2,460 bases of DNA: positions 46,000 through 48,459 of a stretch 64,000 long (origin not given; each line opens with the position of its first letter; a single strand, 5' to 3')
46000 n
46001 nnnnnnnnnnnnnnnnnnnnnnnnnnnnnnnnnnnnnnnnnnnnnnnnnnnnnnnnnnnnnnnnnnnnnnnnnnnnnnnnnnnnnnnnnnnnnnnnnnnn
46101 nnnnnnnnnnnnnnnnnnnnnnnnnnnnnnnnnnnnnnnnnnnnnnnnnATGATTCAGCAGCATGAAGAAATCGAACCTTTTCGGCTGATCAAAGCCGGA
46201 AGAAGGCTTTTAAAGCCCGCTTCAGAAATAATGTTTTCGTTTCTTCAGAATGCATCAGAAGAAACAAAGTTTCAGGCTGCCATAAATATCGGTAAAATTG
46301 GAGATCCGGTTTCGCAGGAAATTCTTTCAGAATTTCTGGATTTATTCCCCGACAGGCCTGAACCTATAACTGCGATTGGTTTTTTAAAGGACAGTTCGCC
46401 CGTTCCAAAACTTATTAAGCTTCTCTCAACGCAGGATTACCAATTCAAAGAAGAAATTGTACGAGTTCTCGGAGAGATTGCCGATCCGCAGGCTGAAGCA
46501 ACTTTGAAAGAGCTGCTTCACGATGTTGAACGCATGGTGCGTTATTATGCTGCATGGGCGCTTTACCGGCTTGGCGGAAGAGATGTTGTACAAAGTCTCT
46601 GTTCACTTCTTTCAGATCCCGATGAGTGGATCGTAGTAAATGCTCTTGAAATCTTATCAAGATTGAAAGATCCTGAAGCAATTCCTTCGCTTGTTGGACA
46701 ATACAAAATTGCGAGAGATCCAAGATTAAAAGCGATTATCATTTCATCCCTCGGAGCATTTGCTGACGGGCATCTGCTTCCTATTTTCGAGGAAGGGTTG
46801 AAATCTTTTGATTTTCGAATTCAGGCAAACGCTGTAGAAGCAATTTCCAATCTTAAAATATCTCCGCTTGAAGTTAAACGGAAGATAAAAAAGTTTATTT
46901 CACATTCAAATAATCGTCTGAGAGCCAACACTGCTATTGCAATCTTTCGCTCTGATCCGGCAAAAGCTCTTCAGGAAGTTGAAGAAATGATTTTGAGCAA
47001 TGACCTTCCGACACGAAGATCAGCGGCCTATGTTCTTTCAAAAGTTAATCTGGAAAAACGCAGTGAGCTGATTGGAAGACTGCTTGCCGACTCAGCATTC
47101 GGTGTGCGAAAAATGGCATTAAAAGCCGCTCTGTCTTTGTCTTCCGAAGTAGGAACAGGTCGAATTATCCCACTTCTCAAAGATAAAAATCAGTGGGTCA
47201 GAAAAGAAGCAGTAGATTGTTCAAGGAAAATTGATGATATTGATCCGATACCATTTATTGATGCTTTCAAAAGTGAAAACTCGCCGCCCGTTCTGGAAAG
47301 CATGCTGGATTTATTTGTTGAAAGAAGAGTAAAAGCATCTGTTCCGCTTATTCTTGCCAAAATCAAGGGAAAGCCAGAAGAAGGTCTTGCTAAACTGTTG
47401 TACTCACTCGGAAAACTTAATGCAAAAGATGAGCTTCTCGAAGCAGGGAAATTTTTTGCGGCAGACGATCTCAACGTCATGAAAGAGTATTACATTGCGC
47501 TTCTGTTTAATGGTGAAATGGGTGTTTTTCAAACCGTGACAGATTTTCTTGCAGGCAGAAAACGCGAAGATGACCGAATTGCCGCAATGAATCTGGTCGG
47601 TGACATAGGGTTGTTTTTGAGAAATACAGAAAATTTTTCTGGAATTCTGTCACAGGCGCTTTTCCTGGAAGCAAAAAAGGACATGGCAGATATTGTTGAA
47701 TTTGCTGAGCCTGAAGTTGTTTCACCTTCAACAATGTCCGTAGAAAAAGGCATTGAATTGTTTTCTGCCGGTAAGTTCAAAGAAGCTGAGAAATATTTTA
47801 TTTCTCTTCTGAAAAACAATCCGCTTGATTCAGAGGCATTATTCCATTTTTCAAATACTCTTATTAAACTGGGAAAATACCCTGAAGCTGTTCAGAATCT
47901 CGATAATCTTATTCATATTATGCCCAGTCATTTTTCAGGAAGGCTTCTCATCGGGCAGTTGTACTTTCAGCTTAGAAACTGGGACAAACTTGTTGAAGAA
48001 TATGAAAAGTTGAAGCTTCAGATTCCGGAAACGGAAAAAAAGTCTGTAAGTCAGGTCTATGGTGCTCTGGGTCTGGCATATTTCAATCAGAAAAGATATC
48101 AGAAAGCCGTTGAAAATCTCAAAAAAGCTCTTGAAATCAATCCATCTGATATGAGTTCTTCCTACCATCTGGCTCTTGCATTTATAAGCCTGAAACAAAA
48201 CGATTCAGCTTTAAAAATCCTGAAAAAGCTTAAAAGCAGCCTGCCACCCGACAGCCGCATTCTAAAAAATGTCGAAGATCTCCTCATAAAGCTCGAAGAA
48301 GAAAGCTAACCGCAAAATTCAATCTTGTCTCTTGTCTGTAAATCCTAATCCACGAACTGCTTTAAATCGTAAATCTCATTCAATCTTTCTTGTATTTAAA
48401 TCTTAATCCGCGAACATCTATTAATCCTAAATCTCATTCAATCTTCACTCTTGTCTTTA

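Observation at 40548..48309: Candidate signalling/motor module: TPR+OmpR-type wHTH giant regulator, cNMP-binding protein, two PilT ATPases and a HEAT/TPR protein, with no other pilus genes nearby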

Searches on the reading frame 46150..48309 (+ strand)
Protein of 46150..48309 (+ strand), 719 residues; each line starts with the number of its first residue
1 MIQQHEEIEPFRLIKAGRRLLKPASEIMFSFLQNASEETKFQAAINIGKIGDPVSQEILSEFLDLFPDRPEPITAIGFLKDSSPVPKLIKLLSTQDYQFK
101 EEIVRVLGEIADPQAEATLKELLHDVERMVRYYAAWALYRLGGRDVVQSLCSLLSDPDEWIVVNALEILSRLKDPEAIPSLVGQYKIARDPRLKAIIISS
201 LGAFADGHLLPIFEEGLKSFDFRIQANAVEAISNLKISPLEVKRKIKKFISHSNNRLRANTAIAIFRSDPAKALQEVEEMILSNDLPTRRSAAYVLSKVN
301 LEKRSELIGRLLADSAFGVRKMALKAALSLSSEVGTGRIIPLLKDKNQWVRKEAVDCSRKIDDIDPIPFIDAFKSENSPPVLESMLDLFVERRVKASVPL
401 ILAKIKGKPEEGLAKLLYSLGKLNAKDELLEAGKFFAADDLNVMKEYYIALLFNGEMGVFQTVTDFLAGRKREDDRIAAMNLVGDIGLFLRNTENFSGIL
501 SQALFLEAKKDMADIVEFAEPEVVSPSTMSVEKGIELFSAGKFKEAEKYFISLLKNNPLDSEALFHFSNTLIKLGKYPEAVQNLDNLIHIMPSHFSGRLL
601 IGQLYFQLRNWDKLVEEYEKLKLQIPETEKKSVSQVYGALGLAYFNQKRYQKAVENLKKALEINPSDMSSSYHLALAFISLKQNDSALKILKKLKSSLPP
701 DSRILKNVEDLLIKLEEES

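Call 5: search_protein_families(library=pfam, proteins=[window:46150-48309:+], max_evalue=0.01)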
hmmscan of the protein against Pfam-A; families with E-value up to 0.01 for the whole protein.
window:46150-48309:+ (719 aa): 33 families (the best 25 are shown)
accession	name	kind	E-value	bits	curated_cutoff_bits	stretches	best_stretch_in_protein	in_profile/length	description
PF13646.12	HEAT_2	-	5.5e-48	161.6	27.7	6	85-162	1-79/88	HEAT repeats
PF14559.12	TPR_19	-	2.1e-17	63.6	25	2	647-704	4-61/68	Tetratricopeptide repeat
PF03130.22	HEAT_PBS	-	4.8e-16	57.8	20.9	1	130-156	1-27/27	PBS lyase HEAT-like repeat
PF13432.12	TPR_16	-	1.1e-15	58.2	32.7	2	639-696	2-59/65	Tetratricopeptide repeat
PF07719.23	TPR_2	-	1.7e-15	56.2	27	1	636-667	3-34/34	Tetratricopeptide repeat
PF13414.12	TPR_11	-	5.2e-14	52.1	26.8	2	641-678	1-38/42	TPR repeat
PF00515.34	TPR_1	-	1.1e-13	50.8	27.8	1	635-667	2-34/34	Tetratricopeptide repeat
PF12895.13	ANAPC3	-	1.3e-13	51.5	27.2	2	639-693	28-81/82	Anaphase-promoting complex, cyclosome, subunit 3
PF13181.12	TPR_8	-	1.6e-12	47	25.7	1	635-666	2-33/34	Tetratricopeptide repeat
PF02985.28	HEAT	-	1.6e-12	46.9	23.5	0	119-141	5-27/31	HEAT repeat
PF13174.12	TPR_6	-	4.6e-12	46.2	26.3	0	640-665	6-31/33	Tetratricopeptide repeat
PF13428.12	TPR_14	-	8.6e-12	44.9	23.5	1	639-674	6-41/44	Tetratricopeptide repeat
PF13424.12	TPR_12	-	1.8e-10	41.3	30.1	1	600-664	8-75/77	Tetratricopeptide repeat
PF13431.12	TPR_17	-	4.8e-10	39.3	24.4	1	553-582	5-34/34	Tetratricopeptide repeat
PF00514.29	Arm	-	8.6e-10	38.8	20.6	0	85-112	14-41/41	Armadillo/beta-catenin-like repeat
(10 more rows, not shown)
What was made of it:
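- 46150..48309 (+): HEAT/TPR solenoid protein, 719 aa. It is cytoplasmic by inspection of the N-terminus (no signal peptide) and is translationally coupled to pilT_B by a 4-nt ATGA overlap. It is the proposed adaptor or scaffold for the PilT motors. HEAT_2 E=5.5e-48 in six stretches, plus TPR families at residues 530-705 (call 5).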

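Call 6: search_protein_families(library=ncbifam, proteins=[window:46150-48309:+], max_evalue=0.01)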
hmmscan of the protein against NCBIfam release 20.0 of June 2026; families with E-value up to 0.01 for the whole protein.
window:46150-48309:+ (719 aa): 32 families (the best 25 are shown)
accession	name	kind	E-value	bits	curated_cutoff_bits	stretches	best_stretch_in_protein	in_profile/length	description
NF040959.1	MamA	equivalog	2.4e-19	69.6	200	1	531-694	41-199/204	magnetosome protein MamA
NF045915.1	PhycobilmeDegNblB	equivalog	8.3e-17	61.4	300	2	121-280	39-200/214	phycobilisome degradation protein NblB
TIGR02917.1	PEP_TPR_lipo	equivalog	9.6e-16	56.8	312.2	2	637-695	840-898/899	XrtA/PEP-CTERM system TPR-repeat protein PrsT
TIGR02521.1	type_IV_pilW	equivalog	3.9e-14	52.8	154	1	627-690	24-87/234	type IV pilus biogenesis/stability protein PilW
NF058502.1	phyc_lyase_CpcE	equivalog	9.1e-13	48.3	330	2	67-125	57-115/260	C-phycocyanin alpha-cysteine-84 phycocyanobilin lyase subunit CpcE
TIGR02552.1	LcrH_SycD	equivalog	1e-09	38.2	104.8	2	639-692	57-110/136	SycD/LcrH family type III secretion system chaperone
NF008756.0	PRK11788.1-4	equivalog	1.6e-08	34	474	1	603-694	149-240/389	lipopolysaccharide assembly protein LapB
NF010374.0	PRK13800.1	equivalog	2.4e-08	32.7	1196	1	100-356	610-861/898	fumarate reductase/succinate dehydrogenase flavoprotein subunit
TIGR02270.1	TIGR02270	subfamily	9.7e-08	31.4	206.8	1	73-157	138-221/410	TIGR02270 family protein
NF047371.1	FlcA_CTERM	equivalog_domain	1.4e-07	30.4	300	1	611-705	415-510/646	periplasmic flagellar collar protein FlcA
TIGR02795.1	tol_pal_ybgF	equivalog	3e-07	31.1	90.1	0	533-631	8-112/119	tol-pal system protein YbgF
TIGR03939.1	PGA_TPR_OMP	equivalog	3.8e-07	28.7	366.65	1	634-705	86-157/800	poly-beta-1,6 N-acetyl-D-glucosamine export porin PgaA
NF008757.0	PRK11788.1-5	equivalog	1.9e-06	27.3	363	1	564-697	110-243/388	lipopolysaccharide assembly protein LapB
NF033762.1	social_mot_Tgl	equivalog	2e-06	27.4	225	1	529-681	33-183/252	social motility TPR repeat lipoprotein Tgl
NF047507.1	TPR_BatC_Lepto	exception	1.2e-05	24.8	175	0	526-618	23-119/214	TPR repeat-containing protein BatC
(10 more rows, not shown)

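Call 11: find_homologous_proteins(query=window:46150-48309:+, max_evalue=0.00001)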
Query window:46150-48309:+ (719 aa): 120 proteins with E <= 0.00001 among 8000 candidates.
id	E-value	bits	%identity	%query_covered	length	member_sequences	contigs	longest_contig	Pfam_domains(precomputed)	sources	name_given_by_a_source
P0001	0.0e+0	1553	100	100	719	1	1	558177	PF12717.14,PF13431.13,PF23914.2,PF25062.2,PF00514.30,PF13414.13,PF02985.29,PF13176.13,PF13428.13,PF01602.27,PF13374.13,PF14559.13,PF24575.2,PF00515.35,PF03130.23,PF12895.14,PF13424.13,PF21033.5,PF13432.13,PF13181.13,PF13646.13,PF07719.24,PF13174.13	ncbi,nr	ncbi:MAG: HEAT repeat domain-containing protein [Candidatus Riflebacteria bacterium]|nr:HEAT repeat 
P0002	0.0e+0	1138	72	98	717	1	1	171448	PF13414.13,PF13374.13,PF24575.2,PF00515.35,PF13424.13,PF13513.13,PF13646.13,PF07719.24,PF13174.13,PF12717.14,PF14853.13,PF13431.13,PF23914.2,PF00514.30,PF02985.29,PF13176.13,PF13428.13,PF01602.27,PF14559.13,PF13371.13,PF03130.23,PF12895.14,PF21033.5,PF13432.13,PF13181.13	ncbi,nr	ncbi:MAG: HEAT repeat domain-containing protein [Candidatus Riflebacteria bacterium]|nr:HEAT repeat 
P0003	1.4e-277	941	60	99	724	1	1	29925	PF12717.14,PF00514.30,PF02985.29,PF13176.13,PF13428.13,PF01602.27,PF14559.13,PF00515.35,PF03130.23,PF12895.14,PF13424.13,PF13432.13,PF13513.13,PF13646.13,PF07719.24,PF13174.13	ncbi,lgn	ncbi:MAG: HEAT repeat domain-containing protein [Candidatus Ozemobacteraceae bacterium]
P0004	4.5e-274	929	59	98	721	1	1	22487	PF12717.14,PF13431.13,PF23914.2,PF00514.30,PF02985.29,PF13428.13,PF01602.27,PF14559.13,PF00515.35,PF03130.23,PF12895.14,PF13424.13,PF13432.13,PF13513.13,PF13181.13,PF13646.13,PF07719.24,PF13174.13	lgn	-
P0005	3.1e-261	887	58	99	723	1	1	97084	PF12717.14,PF00514.30,PF02985.29,PF13428.13,PF01602.27,PF14559.13,PF00515.35,PF03130.23,PF12895.14,PF13424.13,PF13432.13,PF13513.13,PF13646.13,PF07719.24,PF13174.13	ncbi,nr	ncbi:MAG: HEAT repeat domain-containing protein [Candidatus Riflebacteria bacterium]|nr:HEAT repeat 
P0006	9.3e-245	832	54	99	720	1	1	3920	PF12717.14,PF23914.2,PF25060.1,PF00514.30,PF13414.13,PF02985.29,PF21545.4,PF13428.13,PF01602.27,PF14559.13,PF00515.35,PF03130.23,PF12895.14,PF13424.13,PF13432.13,PF13513.13,PF13181.13,PF13646.13,PF14561.13,PF07719.24,PF13174.13,PF20308.5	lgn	-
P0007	8.3e-241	819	54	99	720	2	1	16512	PF25060.1,PF13414.13,PF21545.4,PF00515.35,PF13424.13,PF13513.13,PF13646.13,PF14561.13,PF07719.24,PF13174.13,PF20308.5,PF12717.14,PF13431.13,PF23914.2,PF00514.30,PF02985.29,PF13176.13,PF13428.13,PF01602.27,PF14559.13,PF13371.13,PF03130.23,PF12895.14,PF21033.5,PF13432.13,PF13181.13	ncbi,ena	-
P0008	7.5e-239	813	54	99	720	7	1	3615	PF12717.14,PF23914.2,PF25060.1,PF00514.30,PF13414.13,PF02985.29,PF21545.4,PF13176.13,PF13428.13,PF01602.27,PF14559.13,PF00515.35,PF03130.23,PF12895.14,PF13424.13,PF13432.13,PF13181.13,PF13646.13,PF14561.13,PF07719.24,PF13174.13,PF20308.5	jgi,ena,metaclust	metaclust:\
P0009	2.8e-238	811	53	99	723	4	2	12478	PF14853.13,PF00514.30,PF13414.13,PF02985.29,PF17004.12,PF13428.13,PF14559.13,PF13371.13,PF00515.35,PF03130.23,PF12895.14,PF13424.13,PF13432.13,PF13513.13,PF13181.13,PF13646.13,PF14561.13,PF07719.24,PF13174.13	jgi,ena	-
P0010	2.4e-236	804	53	99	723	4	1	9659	PF12717.14,PF25060.1,PF00514.30,PF02985.29,PF21545.4,PF13176.13,PF13428.13,PF01602.27,PF13374.13,PF14559.13,PF00515.35,PF03130.23,PF12895.14,PF13424.13,PF13432.13,PF13513.13,PF13181.13,PF13646.13,PF14561.13,PF07719.24,PF13174.13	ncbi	-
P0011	3.2e-236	804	54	99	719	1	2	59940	PF12717.14,PF23914.2,PF25060.1,PF25062.2,PF00514.30,PF02985.29,PF13428.13,PF01602.27,PF14559.13,PF00515.35,PF03130.23,PF12895.14,PF13424.13,PF13432.13,PF13513.13,PF13181.13,PF13646.13,PF14561.13,PF07719.24,PF13174.13,PF20308.5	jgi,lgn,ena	-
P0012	7.5e-234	796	53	99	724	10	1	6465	PF12717.14,PF23914.2,PF02985.29,PF11838.15,PF13176.13,PF13428.13,PF14559.13,PF13371.13,PF00515.35,PF03130.23,PF12895.14,PF13424.13,PF13432.13,PF13513.13,PF13181.13,PF13646.13,PF07719.24,PF13174.13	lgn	-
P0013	2.9e-233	794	53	99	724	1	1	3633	PF13431.13,PF23914.2,PF00514.30,PF13414.13,PF02985.29,PF13428.13,PF14559.13,PF13371.13,PF00515.35,PF03130.23,PF12895.14,PF13424.13,PF13432.13,PF13513.13,PF13181.13,PF13646.13,PF14561.13,PF07719.24,PF13174.13,PF20308.5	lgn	-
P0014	2.7e-232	791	52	99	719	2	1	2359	PF23914.2,PF25062.2,PF00514.30,PF02985.29,PF13176.13,PF13428.13,PF01602.27,PF14559.13,PF00515.35,PF03130.23,PF12895.14,PF13424.13,PF13432.13,PF13513.13,PF13181.13,PF13646.13,PF14561.13,PF07719.24,PF13174.13,PF20308.5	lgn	-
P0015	1.1e-230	786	53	99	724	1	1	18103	PF00514.30,PF13414.13,PF02985.29,PF11838.15,PF13428.13,PF01602.27,PF14559.13,PF13371.13,PF00515.35,PF03130.23,PF12895.14,PF13424.13,PF13432.13,PF13513.13,PF13181.13,PF13646.13,PF07719.24,PF13174.13,PF20308.5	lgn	-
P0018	2.0e-219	748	51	99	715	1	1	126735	PF12717.14,PF13431.13,PF23914.2,PF25060.1,PF13414.13,PF02985.29,PF13428.13,PF01602.27,PF14559.13,PF13371.13,PF00515.35,PF03130.23,PF12895.14,PF13424.13,PF21033.5,PF13432.13,PF13181.13,PF13646.13,PF07719.24,PF13174.13,PF20308.5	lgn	-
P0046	4.7e-204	698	49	99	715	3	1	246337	PF12717.14,PF10602.16,PF25063.1,PF13431.13,PF23914.2,PF25060.1,PF13414.13,PF02985.29,PF13428.13,PF14559.13,PF13371.13,PF00515.35,PF03130.23,PF12895.14,PF13424.13,PF21033.5,PF13432.13,PF13181.13,PF13646.13,PF14561.13,PF07719.24,PF13174.13,PF20308.5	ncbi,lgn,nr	ncbi:MAG: hypothetical protein GQF41_1946 [Candidatus Rifleibacterium amylolyticum]|nr:MAG: hypothet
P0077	1.3e-167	577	41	94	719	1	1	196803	PF12717.14,PF13431.13,PF00514.30,PF13414.13,PF02985.29,PF13176.13,PF13428.13,PF01602.27,PF14559.13,PF13371.13,PF00515.35,PF03130.23,PF12895.14,PF13424.13,PF13432.13,PF13513.13,PF13181.13,PF13646.13,PF14561.13,PF07719.24,PF13174.13,PF20308.5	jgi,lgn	jgi:HEAT repeat protein/Tfp pilus assembly protein PilF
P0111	1.5e-7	48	32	18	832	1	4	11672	PF00437.27,PF02985.29,PF03130.23,PF13401.13,PF13646.13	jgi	jgi:twitching motility protein PilT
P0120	4.8e-6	43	30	22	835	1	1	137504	PF00437.27,PF02985.29,PF03130.23,PF13401.13,PF13646.13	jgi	jgi:twitching motility protein PilT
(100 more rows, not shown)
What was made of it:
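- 46150..48309 (+): About 80 near-full-length homologues at 39-72% identity were found, and every named one is a Riflebacteria MAG (call 11).
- Organism and distribution: the HEAT/TPR protein has about 80 near-full-length homologues at 39-72% identity, and the named ones are all Riflebacteria or Ozemobacteraceae (call 11).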

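Call 12: find_encoding_contigs(protein=P0046, flank=10000, max_places=1)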
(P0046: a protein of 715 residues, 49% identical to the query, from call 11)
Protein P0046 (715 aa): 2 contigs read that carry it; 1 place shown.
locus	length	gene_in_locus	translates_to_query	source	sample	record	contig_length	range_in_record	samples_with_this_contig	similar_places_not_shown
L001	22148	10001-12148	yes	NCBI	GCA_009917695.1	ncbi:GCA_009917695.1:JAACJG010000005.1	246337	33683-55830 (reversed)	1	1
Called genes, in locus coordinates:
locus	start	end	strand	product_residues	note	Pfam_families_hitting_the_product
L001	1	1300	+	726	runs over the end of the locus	PF23139:OB_YrrC, PF14520:HHH_5, PF14490:HHH_RecD2, PF01443:Viral_helicase1 (weak), PF13245:AAA_19, PF13604:AAA_30, PF18335:SH3_13, PF13538:UvrD_C_2, +3 more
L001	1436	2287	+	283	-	-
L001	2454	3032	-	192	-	PF03602:Cons_hypoth95, PF05175:MTS (weak)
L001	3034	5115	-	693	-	PF17191:RecG_wedge, PF00270:DEAD, PF04851:ResIII, PF00271:Helicase_C, PF19833:RecG_dom3_C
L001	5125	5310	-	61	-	-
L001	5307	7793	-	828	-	PF13646:HEAT_2, PF13646:HEAT_2, PF01602:Adaptin_N, PF13646:HEAT_2, PF13646:HEAT_2, PF25063:ARM_TT21_C, PF13432:TPR_16, PF14559:TPR_19, +25 more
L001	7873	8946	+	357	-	PF00437:T2SSE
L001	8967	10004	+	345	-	PF00437:T2SSE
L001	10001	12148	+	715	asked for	PF13646:HEAT_2, PF13646:HEAT_2, PF13432:TPR_16 (weak), PF14559:TPR_19, PF25060:ARM_TT21_2nd, PF12895:ANAPC3, PF12895:ANAPC3, PF14559:TPR_19, +19 more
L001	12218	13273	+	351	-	PF00437:T2SSE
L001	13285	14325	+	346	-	PF00437:T2SSE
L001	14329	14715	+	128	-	PF07963:N_methyl (weak)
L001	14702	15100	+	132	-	-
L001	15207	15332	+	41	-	-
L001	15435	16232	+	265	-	-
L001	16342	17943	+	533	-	PF00069:Pkinase, PF07714:PK_Tyr_Ser-Thr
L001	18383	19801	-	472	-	PF02310:B12-binding, PF04055:Radical_SAM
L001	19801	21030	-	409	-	-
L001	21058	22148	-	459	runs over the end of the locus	PF02310:B12-binding, PF04055:Radical_SAM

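Call 13: find_encoding_contigs(protein=P0077, flank=10000, max_places=1)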
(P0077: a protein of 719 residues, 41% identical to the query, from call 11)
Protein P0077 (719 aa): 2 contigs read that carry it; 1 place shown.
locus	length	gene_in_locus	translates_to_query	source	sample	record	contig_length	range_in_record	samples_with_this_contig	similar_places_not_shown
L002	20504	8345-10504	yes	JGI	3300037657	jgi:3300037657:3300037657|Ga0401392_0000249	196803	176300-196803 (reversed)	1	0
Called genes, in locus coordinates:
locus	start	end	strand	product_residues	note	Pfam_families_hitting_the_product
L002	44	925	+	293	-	PF13205:Big_5 (faint)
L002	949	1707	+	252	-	PF00106:adh_short, PF08659:KR, PF13561:adh_short_C2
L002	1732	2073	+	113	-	PF04993:TfoX_N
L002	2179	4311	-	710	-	-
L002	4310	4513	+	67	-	-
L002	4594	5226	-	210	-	-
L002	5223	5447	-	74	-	-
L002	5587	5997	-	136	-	PF00903:Glyoxalase, PF13669:Glyoxalase_4 (faint)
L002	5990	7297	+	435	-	PF00437:T2SSE, PF13401:AAA_22 (weak)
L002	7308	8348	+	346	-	PF00437:T2SSE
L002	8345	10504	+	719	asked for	PF01602:Adaptin_N (faint), PF13646:HEAT_2, PF13646:HEAT_2, PF13646:HEAT_2 (weak), PF12895:ANAPC3, PF13432:TPR_16, PF14559:TPR_19, PF13424:TPR_12 (weak), +16 more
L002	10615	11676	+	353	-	PF00437:T2SSE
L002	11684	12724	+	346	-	PF00437:T2SSE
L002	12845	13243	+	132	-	PF07963:N_methyl (weak)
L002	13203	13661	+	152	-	-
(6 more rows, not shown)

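Call 14: find_encoding_contigs(protein=P0120, flank=10000, max_places=1)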
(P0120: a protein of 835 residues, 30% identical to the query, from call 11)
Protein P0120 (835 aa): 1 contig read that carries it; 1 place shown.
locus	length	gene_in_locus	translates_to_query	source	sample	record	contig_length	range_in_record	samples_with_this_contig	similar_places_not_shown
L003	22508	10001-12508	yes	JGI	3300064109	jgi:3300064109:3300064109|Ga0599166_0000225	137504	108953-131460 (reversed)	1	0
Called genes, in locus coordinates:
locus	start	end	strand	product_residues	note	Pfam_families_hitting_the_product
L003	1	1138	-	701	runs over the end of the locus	PF05593:RHS_repeat, PF25023:TEN_YD-shell, PF05593:RHS_repeat (weak)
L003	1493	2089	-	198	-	-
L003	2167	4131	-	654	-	PF05593:RHS_repeat (faint), PF25023:TEN_YD-shell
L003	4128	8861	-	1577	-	PF05593:RHS_repeat (faint), PF19408:PKD_6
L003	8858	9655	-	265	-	-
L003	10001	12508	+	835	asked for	PF03130:HEAT_PBS (faint), PF02985:HEAT (faint), PF13646:HEAT_2, PF00437:T2SSE, PF13401:AAA_22 (weak)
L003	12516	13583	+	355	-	PF00437:T2SSE, PF13555:AAA_29 (faint)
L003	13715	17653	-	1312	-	PF02012:BNR (faint), PF15902:Sortilin-Vps10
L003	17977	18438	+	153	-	PF04892:VanZ-LLP1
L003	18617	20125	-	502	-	-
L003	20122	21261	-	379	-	-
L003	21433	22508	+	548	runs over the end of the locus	PF13487:HD_5, PF01966:HD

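Call 15: find_encoding_contigs(protein=P0002, flank=10000, max_places=1)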
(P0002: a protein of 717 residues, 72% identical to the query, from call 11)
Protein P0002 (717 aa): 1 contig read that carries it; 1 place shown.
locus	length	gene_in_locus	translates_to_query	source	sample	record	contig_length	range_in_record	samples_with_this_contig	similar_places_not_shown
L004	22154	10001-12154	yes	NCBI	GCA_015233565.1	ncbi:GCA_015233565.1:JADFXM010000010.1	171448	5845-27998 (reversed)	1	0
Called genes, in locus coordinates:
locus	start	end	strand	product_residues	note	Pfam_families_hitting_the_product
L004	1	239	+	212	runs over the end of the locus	PF13689:DUF4154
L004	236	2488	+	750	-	PF17152:CHASE8 (weak), PF00672:HAMP, PF00989:PAS (weak), PF08448:PAS_4, PF13426:PAS_9, PF00512:HisKA (weak), PF02518:HATPase_c, PF00072:Response_reg, +1 more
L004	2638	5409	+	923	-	PF12895:ANAPC3 (faint), PF07719:TPR_2 (faint), PF13174:TPR_6 (faint), PF13371:TPR_9 (faint), PF13424:TPR_12 (faint), PF13428:TPR_14 (faint), PF00515:TPR_1 (weak), PF13181:TPR_8 (weak), +5 more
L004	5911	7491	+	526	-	PF01293:PEPCK_ATP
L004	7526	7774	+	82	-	-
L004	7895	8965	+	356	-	PF00437:T2SSE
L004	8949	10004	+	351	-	PF00437:T2SSE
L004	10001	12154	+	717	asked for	PF13646:HEAT_2, PF13646:HEAT_2, PF13646:HEAT_2 (weak), PF13424:TPR_12, PF12895:ANAPC3, PF00515:TPR_1, PF07719:TPR_2, PF14559:TPR_19, +20 more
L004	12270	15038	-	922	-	PF00041:fn3 (faint), PF16655:PhoD_N (faint), PF16656:Pur_ac_phosph_N (weak), PF25059:FN3_DSCAM-DSCAML_C (faint), PF13620:CarboxypepD_reg, PF13715:CarbopepD_reg_2, PF17802:SpaA (faint)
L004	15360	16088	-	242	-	-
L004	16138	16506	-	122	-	PF00892:EamA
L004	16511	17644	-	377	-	PF04339:FemAB_like, PF13480:Acetyltransf_6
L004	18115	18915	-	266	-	PF01738:DLH (faint), PF00561:Abhydrolase_1, PF12146:Hydrolase_4, PF12697:Abhydrolase_6, PF00326:Peptidase_S9 (faint)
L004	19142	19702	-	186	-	PF00892:EamA (weak)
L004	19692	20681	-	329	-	PF00491:Arginase (faint)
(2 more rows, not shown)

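Call 16: find_encoding_contigs(protein=P0005, flank=10000, max_places=1)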
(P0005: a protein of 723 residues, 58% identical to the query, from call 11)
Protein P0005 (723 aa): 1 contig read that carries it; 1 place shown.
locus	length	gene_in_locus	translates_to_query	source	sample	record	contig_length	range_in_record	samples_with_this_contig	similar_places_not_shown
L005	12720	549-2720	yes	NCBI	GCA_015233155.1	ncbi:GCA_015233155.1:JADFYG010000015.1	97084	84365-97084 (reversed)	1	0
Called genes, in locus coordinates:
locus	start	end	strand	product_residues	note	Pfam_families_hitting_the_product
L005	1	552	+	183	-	PF00437:T2SSE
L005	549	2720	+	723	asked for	PF13513:HEAT_EZ (faint), PF02985:HEAT (faint), PF03130:HEAT_PBS (faint), PF13646:HEAT_2, PF00514:Arm (faint), PF01602:Adaptin_N (faint), PF12717:Cnd1 (faint), PF13646:HEAT_2, +8 more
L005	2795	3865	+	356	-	PF00437:T2SSE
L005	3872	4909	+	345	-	PF00437:T2SSE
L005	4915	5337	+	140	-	PF07963:N_methyl (weak)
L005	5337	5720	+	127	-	-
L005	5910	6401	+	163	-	-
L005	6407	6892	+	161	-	-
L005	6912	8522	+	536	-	-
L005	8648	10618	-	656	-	-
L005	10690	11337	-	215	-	PF04773:FecR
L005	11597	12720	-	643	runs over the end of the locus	PF05226:CHASE2, PF07228:SpoIIE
